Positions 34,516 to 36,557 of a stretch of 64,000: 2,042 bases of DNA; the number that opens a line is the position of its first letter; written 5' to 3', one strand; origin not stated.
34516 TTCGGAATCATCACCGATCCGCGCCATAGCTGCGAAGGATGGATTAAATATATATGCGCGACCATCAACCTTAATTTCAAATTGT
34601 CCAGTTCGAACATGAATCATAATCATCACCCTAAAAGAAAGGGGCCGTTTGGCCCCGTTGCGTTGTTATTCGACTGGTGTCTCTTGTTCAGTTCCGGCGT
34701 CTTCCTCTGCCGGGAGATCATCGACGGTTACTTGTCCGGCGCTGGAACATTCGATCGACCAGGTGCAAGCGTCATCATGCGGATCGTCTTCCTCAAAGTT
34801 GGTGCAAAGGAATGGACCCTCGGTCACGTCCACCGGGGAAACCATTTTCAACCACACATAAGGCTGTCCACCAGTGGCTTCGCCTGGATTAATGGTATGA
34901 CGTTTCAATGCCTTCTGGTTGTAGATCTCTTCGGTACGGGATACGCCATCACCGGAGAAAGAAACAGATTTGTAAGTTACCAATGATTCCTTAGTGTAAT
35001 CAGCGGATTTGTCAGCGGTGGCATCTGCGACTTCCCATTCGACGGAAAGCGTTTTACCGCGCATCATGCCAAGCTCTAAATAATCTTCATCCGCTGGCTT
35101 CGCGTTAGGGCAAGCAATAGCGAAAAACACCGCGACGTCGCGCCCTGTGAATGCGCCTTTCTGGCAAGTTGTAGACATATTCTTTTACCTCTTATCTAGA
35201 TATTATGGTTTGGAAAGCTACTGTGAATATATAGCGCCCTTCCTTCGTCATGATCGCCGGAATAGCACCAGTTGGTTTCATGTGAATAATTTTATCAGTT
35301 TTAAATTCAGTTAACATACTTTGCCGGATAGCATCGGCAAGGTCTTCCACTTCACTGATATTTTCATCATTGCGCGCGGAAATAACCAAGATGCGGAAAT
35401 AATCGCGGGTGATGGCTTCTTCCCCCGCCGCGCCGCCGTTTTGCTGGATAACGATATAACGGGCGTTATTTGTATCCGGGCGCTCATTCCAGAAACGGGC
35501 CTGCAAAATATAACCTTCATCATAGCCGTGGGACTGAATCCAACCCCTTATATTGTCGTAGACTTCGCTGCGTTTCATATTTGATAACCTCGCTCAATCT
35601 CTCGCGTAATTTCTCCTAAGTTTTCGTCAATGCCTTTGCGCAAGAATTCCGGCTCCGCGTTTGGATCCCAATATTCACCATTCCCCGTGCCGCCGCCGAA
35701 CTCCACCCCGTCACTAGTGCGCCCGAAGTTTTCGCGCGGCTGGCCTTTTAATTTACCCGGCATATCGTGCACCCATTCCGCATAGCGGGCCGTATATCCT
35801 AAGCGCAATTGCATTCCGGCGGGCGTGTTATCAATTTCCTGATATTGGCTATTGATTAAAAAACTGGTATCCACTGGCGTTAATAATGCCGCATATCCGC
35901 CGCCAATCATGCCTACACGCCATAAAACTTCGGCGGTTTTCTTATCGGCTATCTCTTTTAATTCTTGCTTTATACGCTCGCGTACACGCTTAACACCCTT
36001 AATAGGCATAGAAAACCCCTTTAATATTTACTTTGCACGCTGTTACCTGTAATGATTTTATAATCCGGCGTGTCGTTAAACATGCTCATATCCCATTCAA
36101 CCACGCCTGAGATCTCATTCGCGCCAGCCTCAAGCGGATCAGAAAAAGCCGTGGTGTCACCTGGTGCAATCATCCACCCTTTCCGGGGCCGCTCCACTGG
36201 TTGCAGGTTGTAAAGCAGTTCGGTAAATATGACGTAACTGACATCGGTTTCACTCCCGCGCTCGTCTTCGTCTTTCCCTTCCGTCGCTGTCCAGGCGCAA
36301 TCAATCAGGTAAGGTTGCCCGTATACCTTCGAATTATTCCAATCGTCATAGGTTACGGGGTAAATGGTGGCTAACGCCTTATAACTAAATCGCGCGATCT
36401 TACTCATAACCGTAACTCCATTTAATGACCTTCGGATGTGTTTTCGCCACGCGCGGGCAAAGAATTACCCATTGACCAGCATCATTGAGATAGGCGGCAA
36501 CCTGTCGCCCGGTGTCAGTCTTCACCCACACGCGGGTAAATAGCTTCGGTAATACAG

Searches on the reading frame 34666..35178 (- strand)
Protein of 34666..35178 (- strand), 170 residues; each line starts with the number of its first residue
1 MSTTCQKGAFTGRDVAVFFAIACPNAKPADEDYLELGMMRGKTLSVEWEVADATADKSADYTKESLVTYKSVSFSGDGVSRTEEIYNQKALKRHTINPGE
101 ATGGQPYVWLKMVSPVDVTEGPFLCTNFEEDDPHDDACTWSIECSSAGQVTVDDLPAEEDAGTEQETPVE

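Call 26: search_protein_families(library=phrogs, proteins=[window:34666-35178:-], max_evalue=0.001)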
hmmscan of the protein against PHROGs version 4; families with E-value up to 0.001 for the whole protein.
window:34666-35178:- (170 aa): 2 families
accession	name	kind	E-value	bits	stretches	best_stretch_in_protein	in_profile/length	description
phrog_853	-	tail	1.5e-47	162.9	1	4-153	5-155/254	major tail protein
phrog_1407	-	tail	3.7e-36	126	1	2-168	18-178/258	major tail protein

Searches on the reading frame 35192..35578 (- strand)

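Call 5: search_protein_families(library=pfam, proteins=[window:35192-35578:-], max_evalue=0.1)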
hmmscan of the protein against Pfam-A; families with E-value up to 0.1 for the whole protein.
window:35192-35578:- (128 aa): 2 families
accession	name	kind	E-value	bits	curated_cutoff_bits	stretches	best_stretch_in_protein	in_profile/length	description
PF23842.1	Phage_tail_terminator_3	-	6.7e-38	130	27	1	4-127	2-124/125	Phage tail termination protein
PF12691.13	Phage_tail_terminator_6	-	0.01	16.4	23.8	1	29-127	15-117/118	Bacteriophage tail terminator protein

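Call 26: search_protein_families(library=phrogs, proteins=[window:35192-35578:-], max_evalue=0.001)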
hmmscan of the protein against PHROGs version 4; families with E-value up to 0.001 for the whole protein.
window:35192-35578:- (128 aa): 1 family
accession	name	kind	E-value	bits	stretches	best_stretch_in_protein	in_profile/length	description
phrog_782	-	unknown function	7.3e-41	140.4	1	3-127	2-128/129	-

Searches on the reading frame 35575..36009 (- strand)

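Call 5: search_protein_families(library=pfam, proteins=[window:35575-36009:-], max_evalue=0.1)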
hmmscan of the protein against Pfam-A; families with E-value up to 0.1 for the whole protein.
window:35575-36009:- (144 aa): 0 families

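Call 26: search_protein_families(library=phrogs, proteins=[window:35575-36009:-], max_evalue=0.001)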
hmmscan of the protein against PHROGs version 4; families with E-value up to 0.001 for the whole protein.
window:35575-36009:- (144 aa): 1 family
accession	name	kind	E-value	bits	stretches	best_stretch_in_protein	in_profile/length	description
phrog_5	-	connector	1.5e-10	42.3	1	2-142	84-205/239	tail completion or Neck1 protein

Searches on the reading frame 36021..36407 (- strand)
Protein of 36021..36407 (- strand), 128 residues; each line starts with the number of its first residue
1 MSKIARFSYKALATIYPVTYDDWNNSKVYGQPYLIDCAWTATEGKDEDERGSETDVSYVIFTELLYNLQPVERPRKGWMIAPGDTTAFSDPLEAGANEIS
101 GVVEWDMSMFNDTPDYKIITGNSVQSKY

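Call 5: search_protein_families(library=pfam, proteins=[window:36021-36407:-], max_evalue=0.1)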
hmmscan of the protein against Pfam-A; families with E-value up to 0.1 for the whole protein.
window:36021-36407:- (128 aa): 0 families

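Call 26: search_protein_families(library=phrogs, proteins=[window:36021-36407:-], max_evalue=0.001)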
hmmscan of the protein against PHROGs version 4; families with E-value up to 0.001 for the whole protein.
window:36021-36407:- (128 aa): 1 family
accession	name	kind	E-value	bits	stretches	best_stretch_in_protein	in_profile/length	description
phrog_797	-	unknown function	1.7e-36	126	1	1-121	1-117/117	-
